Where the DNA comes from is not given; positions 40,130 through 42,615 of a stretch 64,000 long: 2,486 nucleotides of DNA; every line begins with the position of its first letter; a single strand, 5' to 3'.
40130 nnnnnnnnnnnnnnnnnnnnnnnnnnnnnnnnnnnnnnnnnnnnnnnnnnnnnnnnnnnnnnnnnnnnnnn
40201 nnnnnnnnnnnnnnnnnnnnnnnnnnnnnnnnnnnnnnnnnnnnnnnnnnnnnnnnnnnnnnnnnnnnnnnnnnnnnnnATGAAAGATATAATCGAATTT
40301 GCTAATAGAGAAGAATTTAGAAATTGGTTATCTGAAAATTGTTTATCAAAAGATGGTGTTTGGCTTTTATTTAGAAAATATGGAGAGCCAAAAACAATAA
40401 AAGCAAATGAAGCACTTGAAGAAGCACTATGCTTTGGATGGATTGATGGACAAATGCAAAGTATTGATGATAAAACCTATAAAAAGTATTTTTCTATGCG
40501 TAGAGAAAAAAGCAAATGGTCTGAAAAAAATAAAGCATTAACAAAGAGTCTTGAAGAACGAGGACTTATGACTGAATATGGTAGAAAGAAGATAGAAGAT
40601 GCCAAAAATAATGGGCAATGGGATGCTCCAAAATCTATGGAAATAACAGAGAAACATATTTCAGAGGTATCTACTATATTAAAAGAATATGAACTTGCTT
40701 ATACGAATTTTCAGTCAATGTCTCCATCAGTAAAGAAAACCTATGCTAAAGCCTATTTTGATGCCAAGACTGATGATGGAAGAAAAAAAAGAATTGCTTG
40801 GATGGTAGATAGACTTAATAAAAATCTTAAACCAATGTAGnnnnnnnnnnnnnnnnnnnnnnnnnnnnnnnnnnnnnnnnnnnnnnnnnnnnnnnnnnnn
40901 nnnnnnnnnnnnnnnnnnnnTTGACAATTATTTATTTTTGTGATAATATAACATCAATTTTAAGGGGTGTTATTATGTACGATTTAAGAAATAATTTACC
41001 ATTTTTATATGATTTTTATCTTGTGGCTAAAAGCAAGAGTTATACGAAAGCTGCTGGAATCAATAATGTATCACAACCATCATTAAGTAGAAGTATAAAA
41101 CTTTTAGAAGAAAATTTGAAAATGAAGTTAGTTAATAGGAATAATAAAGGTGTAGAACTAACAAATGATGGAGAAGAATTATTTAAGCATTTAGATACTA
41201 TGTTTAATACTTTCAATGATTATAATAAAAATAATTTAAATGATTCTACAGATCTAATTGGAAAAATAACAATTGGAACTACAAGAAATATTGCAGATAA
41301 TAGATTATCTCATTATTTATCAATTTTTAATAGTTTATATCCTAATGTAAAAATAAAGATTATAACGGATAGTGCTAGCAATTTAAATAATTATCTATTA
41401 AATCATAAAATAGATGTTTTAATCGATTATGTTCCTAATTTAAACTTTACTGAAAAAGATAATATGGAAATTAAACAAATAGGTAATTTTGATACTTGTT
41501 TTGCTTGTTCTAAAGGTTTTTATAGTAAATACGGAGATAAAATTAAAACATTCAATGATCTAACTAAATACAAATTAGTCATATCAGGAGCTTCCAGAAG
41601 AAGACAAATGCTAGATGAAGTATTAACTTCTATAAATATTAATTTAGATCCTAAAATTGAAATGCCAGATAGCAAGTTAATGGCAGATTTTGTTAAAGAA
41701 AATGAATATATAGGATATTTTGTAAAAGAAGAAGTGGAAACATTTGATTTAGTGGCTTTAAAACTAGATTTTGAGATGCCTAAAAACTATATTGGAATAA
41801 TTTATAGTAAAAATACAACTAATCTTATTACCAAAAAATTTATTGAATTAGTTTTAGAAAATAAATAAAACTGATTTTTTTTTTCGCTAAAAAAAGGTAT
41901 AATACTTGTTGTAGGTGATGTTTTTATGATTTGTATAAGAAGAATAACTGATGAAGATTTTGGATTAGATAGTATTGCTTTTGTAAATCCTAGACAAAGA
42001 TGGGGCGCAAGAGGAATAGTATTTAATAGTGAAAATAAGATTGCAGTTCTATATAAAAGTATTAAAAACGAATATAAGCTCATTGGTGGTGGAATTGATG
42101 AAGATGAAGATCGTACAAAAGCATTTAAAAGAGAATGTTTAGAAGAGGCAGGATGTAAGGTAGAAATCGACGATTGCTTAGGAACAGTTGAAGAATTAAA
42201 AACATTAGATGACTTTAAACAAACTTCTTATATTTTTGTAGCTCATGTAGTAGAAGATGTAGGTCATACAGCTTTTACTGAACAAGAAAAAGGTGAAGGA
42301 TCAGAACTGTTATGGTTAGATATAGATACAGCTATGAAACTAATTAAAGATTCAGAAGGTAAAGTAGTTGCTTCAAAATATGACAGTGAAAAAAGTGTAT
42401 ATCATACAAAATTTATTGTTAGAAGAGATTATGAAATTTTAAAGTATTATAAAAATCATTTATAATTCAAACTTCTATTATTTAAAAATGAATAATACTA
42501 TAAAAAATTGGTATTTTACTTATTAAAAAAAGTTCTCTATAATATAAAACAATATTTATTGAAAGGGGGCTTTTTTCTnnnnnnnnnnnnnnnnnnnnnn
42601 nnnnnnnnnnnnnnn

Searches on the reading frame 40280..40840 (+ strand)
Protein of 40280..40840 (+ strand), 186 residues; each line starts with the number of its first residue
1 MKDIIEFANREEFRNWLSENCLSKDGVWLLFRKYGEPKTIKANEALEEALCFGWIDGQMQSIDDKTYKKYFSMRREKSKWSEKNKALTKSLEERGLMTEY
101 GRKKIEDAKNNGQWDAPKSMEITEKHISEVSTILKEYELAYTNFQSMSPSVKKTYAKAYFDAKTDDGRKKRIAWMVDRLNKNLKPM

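Call 12: search_protein_families(library=pfam, proteins=[window:40280-40840:+], max_evalue=0.001)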
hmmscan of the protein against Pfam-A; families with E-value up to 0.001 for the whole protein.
window:40280-40840:+ (186 aa): 1 family
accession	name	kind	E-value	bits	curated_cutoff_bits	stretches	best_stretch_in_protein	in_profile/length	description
PF13376.11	OmdA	-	7.5e-09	35.9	25.6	1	133-181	11-59/60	Bacteriocin-protection, YdeI or OmpD-Associated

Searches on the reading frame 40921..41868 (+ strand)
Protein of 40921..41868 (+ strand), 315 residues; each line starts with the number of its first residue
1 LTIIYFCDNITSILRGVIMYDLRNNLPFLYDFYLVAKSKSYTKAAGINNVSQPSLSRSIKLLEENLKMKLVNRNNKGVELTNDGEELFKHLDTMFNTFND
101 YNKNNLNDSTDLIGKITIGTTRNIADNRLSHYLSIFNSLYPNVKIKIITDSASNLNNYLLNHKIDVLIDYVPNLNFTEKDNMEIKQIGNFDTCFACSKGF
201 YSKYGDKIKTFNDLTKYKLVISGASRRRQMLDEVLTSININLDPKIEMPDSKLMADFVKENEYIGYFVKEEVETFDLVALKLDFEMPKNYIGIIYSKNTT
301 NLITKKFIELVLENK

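Call 12: search_protein_families(library=pfam, proteins=[window:40921-41868:+], max_evalue=0.001)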
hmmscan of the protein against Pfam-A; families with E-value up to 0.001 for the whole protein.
window:40921-41868:+ (315 aa): 3 families
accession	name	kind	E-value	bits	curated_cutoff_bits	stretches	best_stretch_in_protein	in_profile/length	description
PF03466.25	LysR_substrate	-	2.6e-18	66.6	28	1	113-313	5-206/209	LysR substrate binding domain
PF00126.33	HTH_1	-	2.9e-14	53.2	26.6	1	31-85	6-60/60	Bacterial regulatory helix-turn-helix protein, lysR family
PF09084.16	NMT1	-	0.00041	20.8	20.5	0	143-243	21-120/216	NMT1/THI5 like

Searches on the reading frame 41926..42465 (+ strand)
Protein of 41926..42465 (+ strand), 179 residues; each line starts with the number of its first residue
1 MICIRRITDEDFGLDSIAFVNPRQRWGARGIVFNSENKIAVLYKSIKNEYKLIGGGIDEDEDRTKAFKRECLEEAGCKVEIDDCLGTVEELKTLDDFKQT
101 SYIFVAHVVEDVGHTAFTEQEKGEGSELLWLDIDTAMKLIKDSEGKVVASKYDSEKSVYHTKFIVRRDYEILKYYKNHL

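Call 12: search_protein_families(library=pfam, proteins=[window:41926-42465:+], max_evalue=0.001)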
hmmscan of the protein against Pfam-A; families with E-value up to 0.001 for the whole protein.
window:41926-42465:+ (179 aa): 1 family
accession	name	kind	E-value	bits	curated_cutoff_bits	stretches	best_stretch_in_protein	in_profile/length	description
PF00293.34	NUDIX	-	6.3e-12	46.1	21.1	1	25-140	3-123/134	NUDIX domain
